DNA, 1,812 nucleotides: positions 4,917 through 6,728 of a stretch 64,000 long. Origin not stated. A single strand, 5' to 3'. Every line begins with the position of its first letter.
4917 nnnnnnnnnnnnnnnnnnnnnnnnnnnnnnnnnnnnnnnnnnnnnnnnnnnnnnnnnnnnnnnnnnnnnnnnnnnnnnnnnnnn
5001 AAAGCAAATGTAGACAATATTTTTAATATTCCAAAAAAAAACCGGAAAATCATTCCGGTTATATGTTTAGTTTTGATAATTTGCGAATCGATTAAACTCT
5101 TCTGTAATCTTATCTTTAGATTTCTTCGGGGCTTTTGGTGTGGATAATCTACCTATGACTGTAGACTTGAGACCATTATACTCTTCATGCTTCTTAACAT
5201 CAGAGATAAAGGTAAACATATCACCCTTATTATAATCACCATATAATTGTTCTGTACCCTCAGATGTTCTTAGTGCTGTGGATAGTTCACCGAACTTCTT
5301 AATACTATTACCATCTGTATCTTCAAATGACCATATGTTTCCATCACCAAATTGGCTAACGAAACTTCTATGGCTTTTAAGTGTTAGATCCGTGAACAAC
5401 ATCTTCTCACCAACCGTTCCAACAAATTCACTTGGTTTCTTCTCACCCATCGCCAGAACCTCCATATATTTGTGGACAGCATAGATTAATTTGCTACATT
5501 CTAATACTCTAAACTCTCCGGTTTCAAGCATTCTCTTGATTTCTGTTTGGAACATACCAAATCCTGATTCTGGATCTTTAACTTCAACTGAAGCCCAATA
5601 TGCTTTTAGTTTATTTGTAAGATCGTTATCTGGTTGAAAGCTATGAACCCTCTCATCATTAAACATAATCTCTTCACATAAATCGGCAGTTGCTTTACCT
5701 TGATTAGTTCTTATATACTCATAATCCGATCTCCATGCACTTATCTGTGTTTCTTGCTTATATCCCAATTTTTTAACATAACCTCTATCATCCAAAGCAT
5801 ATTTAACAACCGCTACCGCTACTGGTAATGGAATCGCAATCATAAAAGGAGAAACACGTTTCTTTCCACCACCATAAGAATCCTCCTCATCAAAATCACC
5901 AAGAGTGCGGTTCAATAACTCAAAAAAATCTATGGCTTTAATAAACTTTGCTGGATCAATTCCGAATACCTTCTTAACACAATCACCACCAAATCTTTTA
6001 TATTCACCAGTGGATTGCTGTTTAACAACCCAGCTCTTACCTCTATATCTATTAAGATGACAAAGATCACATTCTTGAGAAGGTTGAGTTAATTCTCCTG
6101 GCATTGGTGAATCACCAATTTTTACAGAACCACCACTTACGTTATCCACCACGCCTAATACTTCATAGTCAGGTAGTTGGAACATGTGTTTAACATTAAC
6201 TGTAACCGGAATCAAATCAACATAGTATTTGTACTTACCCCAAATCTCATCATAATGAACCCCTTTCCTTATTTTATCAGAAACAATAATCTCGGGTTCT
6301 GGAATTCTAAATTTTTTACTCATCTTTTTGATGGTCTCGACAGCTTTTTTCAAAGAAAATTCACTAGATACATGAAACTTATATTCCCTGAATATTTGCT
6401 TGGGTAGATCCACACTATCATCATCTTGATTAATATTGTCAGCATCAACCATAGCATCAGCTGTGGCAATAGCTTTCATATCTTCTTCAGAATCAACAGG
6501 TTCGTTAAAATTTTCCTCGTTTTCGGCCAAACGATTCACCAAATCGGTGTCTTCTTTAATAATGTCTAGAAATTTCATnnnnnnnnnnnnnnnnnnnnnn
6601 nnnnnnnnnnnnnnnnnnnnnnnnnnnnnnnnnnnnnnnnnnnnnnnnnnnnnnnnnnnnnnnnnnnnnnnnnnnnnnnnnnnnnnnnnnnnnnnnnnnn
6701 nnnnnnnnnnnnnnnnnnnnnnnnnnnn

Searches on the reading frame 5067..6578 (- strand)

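Call 12: search_protein_families(library=phrogs, proteins=[window:5067-6578:-], max_evalue=0.001)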
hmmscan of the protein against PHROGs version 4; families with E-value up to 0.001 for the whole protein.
window:5067-6578:- (503 aa): 4 families
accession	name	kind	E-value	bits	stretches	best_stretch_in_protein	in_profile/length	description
phrog_2319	-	unknown function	8.7e-33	115.1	1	68-477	8-393/399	-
phrog_27218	-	unknown function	2.2e-06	28.7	1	381-477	105-186/192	-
phrog_3628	-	unknown function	5.7e-05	23.5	1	449-478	224-253/257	-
phrog_30451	-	unknown function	0.00011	22.8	1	368-478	173-277/287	-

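Call 66: search_protein_families(library=pfam, proteins=[window:5067-6578:-], max_evalue=0.01)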
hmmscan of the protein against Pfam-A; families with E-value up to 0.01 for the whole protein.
window:5067-6578:- (503 aa): 0 families
